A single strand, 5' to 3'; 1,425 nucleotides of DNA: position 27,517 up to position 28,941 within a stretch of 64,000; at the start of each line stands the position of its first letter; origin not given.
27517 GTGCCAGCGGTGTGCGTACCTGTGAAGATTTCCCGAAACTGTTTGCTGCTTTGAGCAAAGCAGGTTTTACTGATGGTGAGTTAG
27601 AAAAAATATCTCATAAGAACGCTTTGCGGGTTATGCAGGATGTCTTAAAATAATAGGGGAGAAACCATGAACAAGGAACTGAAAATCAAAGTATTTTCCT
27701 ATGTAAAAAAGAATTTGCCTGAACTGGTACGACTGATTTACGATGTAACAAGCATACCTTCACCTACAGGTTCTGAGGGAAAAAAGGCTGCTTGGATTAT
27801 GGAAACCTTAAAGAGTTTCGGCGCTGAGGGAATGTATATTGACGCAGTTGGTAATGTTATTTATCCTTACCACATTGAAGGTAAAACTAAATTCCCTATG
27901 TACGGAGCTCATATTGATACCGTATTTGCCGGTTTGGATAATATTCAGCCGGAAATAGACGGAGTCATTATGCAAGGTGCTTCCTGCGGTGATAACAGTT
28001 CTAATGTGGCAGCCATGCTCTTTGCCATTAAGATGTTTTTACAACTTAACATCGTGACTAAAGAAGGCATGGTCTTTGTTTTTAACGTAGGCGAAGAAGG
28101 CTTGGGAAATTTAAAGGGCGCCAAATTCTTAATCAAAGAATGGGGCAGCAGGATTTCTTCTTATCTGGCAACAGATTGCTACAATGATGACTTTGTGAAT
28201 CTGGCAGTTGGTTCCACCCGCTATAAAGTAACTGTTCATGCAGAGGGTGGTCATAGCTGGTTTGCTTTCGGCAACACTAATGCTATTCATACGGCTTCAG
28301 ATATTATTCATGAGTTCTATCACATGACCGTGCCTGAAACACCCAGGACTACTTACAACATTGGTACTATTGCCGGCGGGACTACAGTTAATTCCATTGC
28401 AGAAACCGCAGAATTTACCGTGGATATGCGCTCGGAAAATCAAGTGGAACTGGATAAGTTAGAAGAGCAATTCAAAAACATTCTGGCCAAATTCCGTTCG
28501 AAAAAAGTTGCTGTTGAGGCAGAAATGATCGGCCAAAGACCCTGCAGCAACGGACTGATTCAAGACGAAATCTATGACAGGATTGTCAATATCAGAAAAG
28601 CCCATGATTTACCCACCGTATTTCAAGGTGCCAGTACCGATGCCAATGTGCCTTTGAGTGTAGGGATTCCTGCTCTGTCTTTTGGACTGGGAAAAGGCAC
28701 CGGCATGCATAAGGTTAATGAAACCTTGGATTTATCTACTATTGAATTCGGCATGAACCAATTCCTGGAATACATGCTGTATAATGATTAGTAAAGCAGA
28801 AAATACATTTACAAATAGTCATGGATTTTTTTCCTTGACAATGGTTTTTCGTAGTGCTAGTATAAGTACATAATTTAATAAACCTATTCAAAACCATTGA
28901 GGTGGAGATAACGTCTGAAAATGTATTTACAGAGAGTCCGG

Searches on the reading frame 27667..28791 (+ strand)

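Call 102: search_protein_families(library=pfam, proteins=[window:27667-28791:+], max_evalue=0.00001)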
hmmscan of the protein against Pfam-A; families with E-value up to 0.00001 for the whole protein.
window:27667-28791:+ (374 aa): 3 families
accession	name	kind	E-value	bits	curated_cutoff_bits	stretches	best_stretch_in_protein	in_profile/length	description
PF07687.19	M20_dimer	-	6.3e-17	61.9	21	1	182-275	5-101/107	Peptidase dimerisation domain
PF01546.33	Peptidase_M20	-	1.5e-15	58.1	24.6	1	79-370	2-204/206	Peptidase family M20/M25/M40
PF04389.22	Peptidase_M28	-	7.3e-09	36.1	21.3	1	74-173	12-96/193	Peptidase family M28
